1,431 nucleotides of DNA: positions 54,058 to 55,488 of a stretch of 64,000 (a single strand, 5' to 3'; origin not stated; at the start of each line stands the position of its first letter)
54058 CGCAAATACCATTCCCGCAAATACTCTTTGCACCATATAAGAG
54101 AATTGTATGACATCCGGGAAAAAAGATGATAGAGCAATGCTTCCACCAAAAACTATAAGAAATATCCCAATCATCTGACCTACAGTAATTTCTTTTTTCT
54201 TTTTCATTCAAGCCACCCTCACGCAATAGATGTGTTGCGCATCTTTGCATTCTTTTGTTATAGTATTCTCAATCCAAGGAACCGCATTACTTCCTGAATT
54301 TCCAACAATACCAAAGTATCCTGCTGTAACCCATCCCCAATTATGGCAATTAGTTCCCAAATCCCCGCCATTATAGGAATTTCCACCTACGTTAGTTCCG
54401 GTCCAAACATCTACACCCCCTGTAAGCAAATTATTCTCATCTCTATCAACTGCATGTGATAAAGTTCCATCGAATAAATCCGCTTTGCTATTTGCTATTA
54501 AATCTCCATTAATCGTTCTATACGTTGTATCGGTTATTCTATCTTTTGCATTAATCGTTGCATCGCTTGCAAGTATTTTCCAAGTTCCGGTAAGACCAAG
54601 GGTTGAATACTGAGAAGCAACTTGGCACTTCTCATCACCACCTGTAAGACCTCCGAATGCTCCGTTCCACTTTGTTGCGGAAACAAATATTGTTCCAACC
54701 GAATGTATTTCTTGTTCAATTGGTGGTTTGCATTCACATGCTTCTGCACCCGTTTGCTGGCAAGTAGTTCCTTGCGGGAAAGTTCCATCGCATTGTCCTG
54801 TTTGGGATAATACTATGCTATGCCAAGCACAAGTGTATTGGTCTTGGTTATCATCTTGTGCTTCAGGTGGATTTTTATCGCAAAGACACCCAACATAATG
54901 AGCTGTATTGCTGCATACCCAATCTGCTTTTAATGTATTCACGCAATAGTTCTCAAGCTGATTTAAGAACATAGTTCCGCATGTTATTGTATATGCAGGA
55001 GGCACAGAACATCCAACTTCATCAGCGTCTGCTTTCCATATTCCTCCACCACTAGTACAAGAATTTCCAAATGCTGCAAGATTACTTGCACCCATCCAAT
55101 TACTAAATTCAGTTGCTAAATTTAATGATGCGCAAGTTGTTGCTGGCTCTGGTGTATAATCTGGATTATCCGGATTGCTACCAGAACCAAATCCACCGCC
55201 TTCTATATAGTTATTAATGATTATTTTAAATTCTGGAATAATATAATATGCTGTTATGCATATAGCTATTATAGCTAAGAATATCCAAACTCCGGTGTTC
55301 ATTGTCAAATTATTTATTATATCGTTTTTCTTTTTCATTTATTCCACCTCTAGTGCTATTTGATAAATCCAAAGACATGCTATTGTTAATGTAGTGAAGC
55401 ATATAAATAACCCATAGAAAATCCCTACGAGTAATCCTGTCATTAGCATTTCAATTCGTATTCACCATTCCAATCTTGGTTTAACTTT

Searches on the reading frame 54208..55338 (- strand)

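Call 9: search_protein_families(library=pfam, proteins=[window:54208-55338:-], max_evalue=0.01)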
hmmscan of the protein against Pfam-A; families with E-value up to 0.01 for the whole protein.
window:54208-55338:- (376 aa): 1 family
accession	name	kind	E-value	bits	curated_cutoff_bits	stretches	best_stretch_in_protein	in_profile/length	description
PF07588.17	DUF1554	-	2.3e-06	27.9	27.5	1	223-348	3-133/136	Protein of unknown function (DUF1554)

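Call 25: search_protein_families(library=phrogs, proteins=[window:54208-55338:-], max_evalue=0.01)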
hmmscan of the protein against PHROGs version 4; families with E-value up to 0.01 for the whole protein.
window:54208-55338:- (376 aa): 0 families
